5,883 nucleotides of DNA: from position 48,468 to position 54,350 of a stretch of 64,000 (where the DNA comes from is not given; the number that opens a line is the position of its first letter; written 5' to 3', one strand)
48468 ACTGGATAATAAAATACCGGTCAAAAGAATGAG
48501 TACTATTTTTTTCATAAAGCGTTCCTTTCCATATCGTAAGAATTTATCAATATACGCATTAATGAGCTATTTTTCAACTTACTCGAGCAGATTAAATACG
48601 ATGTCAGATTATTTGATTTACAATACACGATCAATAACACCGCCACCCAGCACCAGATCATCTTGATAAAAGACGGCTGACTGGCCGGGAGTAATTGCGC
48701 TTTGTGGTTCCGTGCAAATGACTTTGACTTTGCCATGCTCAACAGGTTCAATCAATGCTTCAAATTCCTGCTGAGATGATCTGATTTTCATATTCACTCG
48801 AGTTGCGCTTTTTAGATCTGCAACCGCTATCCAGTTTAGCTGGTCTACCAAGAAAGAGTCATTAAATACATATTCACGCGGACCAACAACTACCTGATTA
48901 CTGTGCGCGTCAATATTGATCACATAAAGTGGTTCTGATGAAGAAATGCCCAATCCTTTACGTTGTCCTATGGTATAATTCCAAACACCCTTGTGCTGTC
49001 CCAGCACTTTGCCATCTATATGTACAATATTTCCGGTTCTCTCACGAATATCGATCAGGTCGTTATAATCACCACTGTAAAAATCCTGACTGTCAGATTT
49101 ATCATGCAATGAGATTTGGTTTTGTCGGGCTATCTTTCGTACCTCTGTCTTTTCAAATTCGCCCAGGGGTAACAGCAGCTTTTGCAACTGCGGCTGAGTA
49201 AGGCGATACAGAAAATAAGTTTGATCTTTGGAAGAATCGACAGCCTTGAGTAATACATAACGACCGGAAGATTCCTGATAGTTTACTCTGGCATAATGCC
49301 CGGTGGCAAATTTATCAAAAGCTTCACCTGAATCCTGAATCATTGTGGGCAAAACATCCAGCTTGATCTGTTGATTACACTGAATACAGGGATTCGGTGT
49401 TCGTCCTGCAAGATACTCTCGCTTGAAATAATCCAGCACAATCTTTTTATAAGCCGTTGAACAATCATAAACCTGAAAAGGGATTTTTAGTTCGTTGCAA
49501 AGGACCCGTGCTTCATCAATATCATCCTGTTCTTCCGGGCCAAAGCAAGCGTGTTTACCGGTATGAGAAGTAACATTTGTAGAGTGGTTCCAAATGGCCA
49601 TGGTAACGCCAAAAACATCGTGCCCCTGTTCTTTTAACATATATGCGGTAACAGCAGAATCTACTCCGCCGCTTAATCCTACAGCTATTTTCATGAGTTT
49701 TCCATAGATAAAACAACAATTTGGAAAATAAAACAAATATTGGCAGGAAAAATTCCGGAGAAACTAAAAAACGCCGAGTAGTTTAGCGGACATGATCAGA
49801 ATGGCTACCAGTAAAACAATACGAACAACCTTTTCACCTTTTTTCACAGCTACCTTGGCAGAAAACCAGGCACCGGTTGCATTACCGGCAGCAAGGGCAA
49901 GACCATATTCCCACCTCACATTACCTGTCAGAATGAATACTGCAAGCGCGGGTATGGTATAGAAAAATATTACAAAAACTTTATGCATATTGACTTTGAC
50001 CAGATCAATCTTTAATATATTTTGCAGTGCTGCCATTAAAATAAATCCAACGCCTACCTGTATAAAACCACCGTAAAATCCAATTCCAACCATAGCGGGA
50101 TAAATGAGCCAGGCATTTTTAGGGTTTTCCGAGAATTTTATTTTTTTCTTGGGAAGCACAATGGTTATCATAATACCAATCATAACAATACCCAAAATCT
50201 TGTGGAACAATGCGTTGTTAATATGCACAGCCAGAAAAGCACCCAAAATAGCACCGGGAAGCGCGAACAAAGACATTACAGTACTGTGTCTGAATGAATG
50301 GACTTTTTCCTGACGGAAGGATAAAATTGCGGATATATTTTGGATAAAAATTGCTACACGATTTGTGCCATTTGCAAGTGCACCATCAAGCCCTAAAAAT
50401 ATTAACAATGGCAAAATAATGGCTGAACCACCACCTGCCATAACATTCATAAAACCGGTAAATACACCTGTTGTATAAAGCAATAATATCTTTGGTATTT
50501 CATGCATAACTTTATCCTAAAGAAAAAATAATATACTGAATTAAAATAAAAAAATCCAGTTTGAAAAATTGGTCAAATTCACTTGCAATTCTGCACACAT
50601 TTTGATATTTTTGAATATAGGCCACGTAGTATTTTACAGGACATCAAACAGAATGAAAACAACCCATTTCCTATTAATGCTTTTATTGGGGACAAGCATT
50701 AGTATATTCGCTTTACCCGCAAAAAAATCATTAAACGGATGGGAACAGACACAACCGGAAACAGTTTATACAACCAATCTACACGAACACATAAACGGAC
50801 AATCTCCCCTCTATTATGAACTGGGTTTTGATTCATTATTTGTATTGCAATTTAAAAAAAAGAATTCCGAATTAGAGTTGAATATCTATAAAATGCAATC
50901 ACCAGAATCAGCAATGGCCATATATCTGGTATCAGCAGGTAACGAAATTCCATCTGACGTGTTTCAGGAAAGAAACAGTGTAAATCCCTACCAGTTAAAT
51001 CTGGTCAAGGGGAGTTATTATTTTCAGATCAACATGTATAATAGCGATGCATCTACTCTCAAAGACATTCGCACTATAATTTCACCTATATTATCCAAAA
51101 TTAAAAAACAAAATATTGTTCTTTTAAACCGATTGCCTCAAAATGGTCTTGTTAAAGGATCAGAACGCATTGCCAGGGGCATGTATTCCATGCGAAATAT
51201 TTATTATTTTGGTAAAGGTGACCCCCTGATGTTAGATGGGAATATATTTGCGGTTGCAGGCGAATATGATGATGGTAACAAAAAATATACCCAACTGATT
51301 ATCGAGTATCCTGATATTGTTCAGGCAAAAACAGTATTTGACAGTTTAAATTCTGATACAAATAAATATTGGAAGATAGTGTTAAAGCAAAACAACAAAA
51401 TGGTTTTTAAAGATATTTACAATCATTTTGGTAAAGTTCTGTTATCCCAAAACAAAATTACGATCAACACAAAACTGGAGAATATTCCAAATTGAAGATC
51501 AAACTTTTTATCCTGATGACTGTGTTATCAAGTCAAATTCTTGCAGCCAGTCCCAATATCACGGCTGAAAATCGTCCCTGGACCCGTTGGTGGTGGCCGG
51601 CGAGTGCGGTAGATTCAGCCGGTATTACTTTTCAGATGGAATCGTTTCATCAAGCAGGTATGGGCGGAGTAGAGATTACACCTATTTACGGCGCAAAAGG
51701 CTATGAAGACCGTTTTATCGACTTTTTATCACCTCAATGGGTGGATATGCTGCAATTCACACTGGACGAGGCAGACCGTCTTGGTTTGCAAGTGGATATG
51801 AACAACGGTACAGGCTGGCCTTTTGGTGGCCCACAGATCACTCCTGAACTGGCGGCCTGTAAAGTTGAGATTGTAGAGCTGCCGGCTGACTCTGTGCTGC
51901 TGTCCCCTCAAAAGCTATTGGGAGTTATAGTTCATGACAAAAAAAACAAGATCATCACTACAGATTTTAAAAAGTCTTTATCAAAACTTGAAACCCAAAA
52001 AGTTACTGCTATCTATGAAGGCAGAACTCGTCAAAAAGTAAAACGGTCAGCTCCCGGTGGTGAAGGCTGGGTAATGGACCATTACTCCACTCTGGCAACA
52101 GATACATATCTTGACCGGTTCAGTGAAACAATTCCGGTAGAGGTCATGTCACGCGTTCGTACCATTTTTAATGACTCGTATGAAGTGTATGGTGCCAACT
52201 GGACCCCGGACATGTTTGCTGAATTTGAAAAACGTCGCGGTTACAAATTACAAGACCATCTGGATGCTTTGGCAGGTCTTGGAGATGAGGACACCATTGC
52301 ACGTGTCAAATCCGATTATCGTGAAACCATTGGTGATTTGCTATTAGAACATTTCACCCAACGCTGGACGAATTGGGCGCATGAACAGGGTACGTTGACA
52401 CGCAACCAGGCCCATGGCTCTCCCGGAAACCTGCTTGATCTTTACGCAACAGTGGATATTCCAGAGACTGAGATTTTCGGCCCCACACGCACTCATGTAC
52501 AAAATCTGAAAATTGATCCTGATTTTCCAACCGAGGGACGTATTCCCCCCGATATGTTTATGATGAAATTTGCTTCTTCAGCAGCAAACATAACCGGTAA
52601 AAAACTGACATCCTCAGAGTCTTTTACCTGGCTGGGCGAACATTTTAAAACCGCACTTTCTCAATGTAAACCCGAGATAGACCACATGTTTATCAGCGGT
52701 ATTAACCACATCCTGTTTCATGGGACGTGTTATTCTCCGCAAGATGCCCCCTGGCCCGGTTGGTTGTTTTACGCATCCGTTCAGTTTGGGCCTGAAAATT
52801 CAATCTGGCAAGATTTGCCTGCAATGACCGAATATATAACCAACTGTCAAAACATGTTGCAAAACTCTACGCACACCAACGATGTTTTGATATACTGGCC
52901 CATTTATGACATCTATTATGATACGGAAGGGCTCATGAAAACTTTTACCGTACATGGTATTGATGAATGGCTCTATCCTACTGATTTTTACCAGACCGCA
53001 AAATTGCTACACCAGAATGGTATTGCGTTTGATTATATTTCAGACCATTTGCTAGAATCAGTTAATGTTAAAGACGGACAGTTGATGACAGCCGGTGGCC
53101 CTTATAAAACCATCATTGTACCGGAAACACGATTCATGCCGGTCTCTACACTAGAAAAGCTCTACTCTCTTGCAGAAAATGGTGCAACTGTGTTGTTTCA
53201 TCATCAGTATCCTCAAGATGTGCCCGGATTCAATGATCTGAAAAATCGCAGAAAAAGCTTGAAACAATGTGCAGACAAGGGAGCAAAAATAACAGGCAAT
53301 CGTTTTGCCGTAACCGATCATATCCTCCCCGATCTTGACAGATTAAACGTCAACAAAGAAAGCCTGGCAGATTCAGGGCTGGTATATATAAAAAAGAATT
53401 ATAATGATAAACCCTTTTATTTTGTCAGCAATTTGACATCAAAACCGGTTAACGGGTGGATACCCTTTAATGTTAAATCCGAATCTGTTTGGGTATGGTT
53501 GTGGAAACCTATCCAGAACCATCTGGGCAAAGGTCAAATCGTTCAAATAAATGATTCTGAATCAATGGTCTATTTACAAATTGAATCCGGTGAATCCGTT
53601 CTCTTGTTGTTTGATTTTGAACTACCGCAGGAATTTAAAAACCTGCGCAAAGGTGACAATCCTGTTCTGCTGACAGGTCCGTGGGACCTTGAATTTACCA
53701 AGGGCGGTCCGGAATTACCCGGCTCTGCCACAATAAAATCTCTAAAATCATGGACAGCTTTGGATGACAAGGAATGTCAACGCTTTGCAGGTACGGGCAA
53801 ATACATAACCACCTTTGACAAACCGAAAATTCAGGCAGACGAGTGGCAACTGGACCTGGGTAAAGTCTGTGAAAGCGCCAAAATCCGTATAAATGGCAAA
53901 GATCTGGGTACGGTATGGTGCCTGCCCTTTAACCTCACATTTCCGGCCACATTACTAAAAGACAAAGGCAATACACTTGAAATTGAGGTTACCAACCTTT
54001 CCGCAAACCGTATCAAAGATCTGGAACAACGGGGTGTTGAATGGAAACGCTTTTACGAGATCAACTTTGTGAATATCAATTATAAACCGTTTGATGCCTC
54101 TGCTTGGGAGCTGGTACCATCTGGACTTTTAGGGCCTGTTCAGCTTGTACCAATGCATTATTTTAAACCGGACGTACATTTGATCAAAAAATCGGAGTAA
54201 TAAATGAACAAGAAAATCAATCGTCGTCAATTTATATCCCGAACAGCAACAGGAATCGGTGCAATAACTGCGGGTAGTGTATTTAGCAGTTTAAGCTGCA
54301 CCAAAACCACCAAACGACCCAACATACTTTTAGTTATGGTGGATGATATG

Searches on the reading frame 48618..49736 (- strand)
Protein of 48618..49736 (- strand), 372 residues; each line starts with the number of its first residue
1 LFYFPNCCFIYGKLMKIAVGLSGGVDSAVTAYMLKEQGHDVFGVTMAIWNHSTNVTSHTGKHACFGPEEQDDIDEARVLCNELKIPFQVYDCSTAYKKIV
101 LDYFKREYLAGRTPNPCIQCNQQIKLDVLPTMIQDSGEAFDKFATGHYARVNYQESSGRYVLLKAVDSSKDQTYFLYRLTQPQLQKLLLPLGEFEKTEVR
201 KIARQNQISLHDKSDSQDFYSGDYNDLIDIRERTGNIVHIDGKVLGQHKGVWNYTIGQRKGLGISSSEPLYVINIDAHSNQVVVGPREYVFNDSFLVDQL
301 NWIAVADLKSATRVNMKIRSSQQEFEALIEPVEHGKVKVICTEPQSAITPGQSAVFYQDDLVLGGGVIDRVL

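Call 43: search_protein_families(library=pfam, proteins=[window:48618-49736:-], max_evalue=0.001)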
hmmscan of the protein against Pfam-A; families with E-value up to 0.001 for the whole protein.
window:48618-49736:- (372 aa): 5 families
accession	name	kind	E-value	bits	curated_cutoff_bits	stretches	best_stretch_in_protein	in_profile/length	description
PF03054.22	tRNA_Me_trans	-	1.5e-65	221.1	20.6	1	15-218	1-196/202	tRNA methyl transferase HUP domain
PF20259.3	tRNA_Me_trans_M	-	2.5e-22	78.6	27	1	230-285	8-65/66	tRNA methyl transferase PRC-barrel domain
PF20258.4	tRNA_Me_trans_C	-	5.8e-20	71.9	20.6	1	293-368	2-77/77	Aminomethyltransferase beta-barrel domain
PF02540.23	NAD_synthase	-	6e-06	26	21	1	16-97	20-86/242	NAD synthase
PF01171.26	ATP_bind_3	-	8.4e-05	22.8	27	0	16-93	1-67/182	PP-loop family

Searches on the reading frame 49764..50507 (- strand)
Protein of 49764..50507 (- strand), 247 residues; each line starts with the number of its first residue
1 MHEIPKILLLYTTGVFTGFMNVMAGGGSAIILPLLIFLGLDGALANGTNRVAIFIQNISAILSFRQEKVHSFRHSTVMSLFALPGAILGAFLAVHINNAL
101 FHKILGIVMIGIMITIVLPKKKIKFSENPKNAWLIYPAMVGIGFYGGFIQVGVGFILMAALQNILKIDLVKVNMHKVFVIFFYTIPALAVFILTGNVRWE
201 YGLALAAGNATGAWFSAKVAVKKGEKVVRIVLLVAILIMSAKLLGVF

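Call 43: search_protein_families(library=pfam, proteins=[window:49764-50507:-], max_evalue=0.001)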
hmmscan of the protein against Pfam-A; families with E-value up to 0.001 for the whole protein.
window:49764-50507:- (247 aa): 1 family
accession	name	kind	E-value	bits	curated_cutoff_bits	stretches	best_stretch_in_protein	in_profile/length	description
PF01925.25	TauE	-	2.6e-45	155.4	32.6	1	13-243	4-237/237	Sulfite exporter TauE/SafE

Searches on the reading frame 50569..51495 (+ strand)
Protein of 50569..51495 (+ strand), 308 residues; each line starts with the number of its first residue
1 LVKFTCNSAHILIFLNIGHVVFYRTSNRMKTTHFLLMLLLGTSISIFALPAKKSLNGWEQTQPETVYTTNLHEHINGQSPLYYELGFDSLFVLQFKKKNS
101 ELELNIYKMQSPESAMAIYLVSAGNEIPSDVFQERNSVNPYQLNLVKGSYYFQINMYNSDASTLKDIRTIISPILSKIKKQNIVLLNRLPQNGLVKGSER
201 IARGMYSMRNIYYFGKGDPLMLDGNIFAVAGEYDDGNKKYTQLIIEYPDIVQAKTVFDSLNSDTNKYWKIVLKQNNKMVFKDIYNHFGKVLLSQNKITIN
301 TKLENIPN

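Call 43: search_protein_families(library=pfam, proteins=[window:50569-51495:+], max_evalue=0.001)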
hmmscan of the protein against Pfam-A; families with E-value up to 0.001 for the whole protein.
window:50569-51495:+ (308 aa): 1 family
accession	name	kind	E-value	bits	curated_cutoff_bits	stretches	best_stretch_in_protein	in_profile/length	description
PF20244.3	DUF6599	-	1.2e-20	74.4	27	1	56-248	2-186/186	Family of unknown function (DUF6599)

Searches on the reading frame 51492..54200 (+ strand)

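Call 43: search_protein_families(library=pfam, proteins=[window:51492-54200:+], max_evalue=0.001)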
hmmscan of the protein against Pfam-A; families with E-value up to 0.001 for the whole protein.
window:51492-54200:+ (902 aa): 1 family
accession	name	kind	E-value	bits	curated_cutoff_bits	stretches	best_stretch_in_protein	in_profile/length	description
PF17132.9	Glyco_hydro_106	-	9.4e-65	219.9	29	2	203-669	280-729/743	alpha-L-rhamnosidase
